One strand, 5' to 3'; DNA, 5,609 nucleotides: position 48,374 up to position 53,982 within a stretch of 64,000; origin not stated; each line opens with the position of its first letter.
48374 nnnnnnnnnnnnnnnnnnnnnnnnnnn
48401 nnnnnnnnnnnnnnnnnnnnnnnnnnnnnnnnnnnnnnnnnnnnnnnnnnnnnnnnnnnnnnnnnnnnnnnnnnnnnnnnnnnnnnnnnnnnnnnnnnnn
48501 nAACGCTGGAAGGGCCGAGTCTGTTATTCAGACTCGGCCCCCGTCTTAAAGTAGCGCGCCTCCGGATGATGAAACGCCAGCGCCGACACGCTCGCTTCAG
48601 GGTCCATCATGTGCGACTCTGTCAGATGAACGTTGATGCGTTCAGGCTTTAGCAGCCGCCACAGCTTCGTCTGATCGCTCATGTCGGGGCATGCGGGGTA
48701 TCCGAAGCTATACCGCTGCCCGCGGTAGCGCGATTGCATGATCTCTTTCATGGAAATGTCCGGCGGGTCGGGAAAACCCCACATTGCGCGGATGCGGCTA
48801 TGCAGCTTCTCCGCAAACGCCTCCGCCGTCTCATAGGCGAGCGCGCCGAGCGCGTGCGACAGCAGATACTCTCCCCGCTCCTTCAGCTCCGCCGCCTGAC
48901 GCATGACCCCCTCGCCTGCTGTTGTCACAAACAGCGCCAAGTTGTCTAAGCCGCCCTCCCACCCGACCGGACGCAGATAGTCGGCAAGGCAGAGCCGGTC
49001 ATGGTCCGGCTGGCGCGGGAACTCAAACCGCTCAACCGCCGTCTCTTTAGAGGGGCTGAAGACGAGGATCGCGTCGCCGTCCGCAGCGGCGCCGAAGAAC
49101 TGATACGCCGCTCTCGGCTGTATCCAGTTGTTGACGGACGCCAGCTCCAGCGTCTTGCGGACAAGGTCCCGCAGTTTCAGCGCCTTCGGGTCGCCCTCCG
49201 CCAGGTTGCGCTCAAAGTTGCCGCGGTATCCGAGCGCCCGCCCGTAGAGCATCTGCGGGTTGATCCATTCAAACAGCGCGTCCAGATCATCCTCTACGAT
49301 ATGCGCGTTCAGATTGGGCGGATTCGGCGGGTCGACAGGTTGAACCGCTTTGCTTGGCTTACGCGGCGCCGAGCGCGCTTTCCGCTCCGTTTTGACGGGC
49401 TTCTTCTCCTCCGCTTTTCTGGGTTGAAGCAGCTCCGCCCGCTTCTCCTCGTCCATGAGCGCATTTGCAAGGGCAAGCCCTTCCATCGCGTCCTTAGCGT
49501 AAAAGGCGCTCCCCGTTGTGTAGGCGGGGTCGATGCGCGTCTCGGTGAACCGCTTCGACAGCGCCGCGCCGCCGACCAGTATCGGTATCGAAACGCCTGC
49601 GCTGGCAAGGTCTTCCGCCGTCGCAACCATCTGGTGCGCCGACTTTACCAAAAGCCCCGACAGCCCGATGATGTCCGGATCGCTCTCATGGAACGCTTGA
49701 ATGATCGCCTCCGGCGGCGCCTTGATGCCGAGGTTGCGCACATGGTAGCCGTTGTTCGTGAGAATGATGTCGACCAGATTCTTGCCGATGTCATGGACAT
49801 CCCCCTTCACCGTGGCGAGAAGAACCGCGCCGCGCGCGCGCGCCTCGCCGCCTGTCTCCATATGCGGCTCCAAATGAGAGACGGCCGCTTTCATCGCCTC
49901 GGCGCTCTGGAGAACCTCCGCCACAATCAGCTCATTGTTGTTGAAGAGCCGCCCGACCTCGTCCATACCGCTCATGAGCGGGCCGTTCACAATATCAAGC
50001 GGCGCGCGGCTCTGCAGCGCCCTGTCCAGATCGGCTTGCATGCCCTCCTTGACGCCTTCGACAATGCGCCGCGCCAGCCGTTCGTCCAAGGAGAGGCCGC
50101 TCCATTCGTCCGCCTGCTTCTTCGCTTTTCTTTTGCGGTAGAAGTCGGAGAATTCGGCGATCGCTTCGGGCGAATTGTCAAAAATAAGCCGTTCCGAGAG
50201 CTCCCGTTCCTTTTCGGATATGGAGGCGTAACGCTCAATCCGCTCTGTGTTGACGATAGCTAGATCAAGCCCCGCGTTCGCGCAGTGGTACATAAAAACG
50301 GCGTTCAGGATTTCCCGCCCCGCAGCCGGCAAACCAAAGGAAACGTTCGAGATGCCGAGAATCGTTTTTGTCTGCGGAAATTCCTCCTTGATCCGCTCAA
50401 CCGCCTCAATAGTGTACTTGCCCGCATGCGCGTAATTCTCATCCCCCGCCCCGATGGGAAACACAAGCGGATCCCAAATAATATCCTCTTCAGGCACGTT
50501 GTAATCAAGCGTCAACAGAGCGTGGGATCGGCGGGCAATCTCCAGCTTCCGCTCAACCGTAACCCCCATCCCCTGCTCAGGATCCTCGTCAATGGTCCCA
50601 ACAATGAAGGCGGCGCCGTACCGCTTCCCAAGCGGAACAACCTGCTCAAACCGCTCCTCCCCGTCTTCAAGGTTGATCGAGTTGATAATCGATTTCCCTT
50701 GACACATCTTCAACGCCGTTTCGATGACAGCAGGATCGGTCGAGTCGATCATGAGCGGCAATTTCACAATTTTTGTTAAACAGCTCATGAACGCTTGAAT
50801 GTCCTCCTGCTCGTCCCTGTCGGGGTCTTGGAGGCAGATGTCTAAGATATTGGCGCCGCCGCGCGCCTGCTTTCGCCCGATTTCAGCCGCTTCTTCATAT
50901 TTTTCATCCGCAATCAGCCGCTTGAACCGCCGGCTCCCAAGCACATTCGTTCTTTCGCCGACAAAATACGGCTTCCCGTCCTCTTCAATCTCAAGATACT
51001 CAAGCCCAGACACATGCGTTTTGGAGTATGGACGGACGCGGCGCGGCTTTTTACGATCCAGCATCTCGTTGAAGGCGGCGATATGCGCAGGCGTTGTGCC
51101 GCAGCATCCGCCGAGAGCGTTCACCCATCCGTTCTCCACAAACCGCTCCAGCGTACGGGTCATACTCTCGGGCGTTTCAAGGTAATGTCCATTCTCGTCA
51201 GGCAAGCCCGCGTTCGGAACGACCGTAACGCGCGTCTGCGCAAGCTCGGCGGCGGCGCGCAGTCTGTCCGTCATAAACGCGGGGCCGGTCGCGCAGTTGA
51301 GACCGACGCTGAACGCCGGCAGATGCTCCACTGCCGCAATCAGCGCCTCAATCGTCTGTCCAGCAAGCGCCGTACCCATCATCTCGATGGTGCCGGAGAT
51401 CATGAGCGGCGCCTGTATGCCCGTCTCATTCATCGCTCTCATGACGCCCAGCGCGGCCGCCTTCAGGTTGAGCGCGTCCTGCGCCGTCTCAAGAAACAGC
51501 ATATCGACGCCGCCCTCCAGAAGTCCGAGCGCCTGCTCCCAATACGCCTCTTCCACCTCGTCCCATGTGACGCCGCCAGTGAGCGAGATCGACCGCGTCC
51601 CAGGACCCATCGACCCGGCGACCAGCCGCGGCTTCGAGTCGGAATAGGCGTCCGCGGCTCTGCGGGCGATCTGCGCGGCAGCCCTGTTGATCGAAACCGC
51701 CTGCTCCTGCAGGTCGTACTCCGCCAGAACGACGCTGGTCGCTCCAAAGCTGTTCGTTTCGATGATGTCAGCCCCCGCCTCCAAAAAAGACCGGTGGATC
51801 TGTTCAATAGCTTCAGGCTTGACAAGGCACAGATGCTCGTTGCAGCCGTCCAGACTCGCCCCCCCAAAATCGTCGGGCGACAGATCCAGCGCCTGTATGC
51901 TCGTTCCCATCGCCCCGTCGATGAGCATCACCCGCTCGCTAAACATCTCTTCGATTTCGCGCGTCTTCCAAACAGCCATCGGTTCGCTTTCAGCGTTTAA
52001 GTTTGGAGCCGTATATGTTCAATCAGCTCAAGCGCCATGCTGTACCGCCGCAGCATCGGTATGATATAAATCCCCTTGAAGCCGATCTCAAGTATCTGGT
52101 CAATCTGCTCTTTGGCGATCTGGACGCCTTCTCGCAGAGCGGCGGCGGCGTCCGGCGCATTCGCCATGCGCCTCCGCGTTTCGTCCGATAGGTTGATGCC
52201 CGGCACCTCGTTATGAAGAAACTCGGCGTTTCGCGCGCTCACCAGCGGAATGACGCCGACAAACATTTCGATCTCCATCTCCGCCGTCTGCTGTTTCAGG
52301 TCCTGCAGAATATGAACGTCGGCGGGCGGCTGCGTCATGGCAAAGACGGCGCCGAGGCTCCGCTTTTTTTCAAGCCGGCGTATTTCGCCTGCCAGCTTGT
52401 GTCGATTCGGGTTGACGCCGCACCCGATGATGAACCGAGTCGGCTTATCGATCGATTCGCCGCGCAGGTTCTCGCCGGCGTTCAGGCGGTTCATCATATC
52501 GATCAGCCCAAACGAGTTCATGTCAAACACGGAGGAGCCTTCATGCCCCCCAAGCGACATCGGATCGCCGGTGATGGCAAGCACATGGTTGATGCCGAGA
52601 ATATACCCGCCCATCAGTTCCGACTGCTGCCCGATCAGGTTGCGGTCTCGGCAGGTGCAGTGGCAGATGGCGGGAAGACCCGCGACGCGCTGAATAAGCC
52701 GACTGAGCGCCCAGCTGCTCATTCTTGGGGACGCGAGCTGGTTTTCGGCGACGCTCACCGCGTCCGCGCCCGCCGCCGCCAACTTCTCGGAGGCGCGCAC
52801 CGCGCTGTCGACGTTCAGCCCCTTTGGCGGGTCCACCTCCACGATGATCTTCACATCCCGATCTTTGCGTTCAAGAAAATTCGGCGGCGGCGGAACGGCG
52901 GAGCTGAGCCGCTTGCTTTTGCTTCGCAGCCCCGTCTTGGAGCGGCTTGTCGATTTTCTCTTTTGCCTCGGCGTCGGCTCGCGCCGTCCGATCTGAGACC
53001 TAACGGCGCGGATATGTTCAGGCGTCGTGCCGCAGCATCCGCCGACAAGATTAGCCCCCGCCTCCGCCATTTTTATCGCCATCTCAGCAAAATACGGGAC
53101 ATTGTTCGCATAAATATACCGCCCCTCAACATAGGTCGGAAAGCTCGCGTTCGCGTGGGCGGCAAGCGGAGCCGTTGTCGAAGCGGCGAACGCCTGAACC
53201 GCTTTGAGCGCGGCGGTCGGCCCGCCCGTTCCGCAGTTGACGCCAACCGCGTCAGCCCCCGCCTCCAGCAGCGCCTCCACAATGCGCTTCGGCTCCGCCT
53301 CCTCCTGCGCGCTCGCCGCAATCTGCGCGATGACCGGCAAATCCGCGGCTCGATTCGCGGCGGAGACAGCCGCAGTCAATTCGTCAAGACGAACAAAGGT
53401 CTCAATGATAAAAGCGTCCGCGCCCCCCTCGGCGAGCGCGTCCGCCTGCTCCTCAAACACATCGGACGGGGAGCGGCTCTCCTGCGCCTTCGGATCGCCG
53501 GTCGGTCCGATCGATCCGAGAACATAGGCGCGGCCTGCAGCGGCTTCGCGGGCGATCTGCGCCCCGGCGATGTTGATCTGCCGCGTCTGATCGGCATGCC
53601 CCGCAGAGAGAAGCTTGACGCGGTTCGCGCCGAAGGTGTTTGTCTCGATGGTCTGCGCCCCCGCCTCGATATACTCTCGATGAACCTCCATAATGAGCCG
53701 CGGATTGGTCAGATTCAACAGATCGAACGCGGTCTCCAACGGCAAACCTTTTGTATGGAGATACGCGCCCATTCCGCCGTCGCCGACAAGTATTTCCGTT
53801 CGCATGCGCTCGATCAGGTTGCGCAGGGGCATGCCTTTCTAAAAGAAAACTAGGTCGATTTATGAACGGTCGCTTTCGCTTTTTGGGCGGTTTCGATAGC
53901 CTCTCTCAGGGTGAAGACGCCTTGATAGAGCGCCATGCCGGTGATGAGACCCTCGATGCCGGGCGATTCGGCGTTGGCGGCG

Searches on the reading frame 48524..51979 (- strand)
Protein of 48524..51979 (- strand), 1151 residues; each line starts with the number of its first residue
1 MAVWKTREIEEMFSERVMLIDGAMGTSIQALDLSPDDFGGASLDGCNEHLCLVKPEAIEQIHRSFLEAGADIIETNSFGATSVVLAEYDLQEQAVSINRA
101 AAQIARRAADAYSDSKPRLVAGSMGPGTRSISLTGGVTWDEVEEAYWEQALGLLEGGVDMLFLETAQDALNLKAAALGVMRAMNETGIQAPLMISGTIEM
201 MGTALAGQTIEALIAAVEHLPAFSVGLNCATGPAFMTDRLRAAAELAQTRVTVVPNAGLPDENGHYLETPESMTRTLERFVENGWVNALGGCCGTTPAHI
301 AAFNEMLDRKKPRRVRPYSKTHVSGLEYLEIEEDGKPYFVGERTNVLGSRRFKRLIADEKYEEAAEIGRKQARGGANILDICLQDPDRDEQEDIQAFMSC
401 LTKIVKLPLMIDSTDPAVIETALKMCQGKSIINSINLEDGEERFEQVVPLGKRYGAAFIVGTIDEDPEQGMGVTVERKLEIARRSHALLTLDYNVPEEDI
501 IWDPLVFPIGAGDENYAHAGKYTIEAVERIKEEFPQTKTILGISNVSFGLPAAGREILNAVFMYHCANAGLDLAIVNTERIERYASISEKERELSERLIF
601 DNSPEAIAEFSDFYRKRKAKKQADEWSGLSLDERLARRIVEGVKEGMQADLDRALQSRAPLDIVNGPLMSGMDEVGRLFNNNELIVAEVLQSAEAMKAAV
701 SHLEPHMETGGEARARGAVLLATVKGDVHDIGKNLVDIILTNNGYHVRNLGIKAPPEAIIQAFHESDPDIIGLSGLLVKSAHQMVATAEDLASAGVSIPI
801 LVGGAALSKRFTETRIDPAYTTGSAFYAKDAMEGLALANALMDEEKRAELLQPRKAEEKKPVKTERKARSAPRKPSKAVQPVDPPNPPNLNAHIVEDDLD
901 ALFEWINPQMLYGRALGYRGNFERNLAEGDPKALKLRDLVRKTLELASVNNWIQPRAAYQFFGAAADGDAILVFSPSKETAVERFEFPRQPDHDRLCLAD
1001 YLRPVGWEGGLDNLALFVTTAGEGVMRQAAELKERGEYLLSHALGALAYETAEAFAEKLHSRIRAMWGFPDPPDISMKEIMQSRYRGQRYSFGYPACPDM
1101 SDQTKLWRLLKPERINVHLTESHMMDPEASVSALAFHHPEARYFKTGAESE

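Call 11: search_protein_families(library=pfam, proteins=[window:48524-51979:-], max_evalue=0.001)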
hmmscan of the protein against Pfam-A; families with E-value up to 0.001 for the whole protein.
window:48524-51979:- (1151 aa): 5 families
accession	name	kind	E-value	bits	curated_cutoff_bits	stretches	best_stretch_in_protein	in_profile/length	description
PF02574.22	S-methyl_trans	-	1.2e-82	278.4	22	1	18-306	1-282/283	Homocysteine S-methyltransferase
PF02965.22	Met_synt_B12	-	5.8e-49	167.4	25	1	930-1147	34-258/273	Vitamin B12 dependent methionine synthase, activation domain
PF00809.28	Pterin_bind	-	1.4e-40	139.9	25.5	1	341-577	1-244/244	Pterin binding enzyme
PF02607.22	B12-binding_2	-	3.9e-21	75.5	23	1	632-704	2-74/74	B12 binding domain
PF02310.24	B12-binding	-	7.2e-20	71.5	32.1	1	719-833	3-118/121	B12 binding domain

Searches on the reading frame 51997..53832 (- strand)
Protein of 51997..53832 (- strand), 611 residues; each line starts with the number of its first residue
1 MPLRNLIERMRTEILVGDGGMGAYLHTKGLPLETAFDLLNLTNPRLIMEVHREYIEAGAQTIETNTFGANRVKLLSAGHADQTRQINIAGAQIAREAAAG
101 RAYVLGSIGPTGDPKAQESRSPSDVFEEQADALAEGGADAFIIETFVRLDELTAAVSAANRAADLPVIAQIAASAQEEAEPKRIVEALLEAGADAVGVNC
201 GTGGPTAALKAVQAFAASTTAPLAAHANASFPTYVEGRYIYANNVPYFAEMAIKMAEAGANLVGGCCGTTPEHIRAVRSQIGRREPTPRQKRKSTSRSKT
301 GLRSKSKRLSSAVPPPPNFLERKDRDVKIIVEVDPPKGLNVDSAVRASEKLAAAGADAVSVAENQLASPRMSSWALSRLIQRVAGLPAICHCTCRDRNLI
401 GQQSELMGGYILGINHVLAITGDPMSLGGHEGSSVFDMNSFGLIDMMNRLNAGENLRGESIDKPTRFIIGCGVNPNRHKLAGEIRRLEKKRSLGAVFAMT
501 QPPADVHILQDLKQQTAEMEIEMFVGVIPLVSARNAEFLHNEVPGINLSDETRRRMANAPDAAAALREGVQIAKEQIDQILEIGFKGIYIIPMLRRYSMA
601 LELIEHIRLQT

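Call 11: search_protein_families(library=pfam, proteins=[window:51997-53832:-], max_evalue=0.001)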
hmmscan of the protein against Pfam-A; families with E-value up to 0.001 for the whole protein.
window:51997-53832:- (611 aa): 2 families
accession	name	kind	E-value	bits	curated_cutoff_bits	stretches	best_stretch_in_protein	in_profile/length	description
PF02574.22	S-methyl_trans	-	2.5e-59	201.9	22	1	15-280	1-282/283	Homocysteine S-methyltransferase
PF02219.23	MTHFR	-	7.5e-22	78.4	24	1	325-596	9-276/287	Methylenetetrahydrofolate reductase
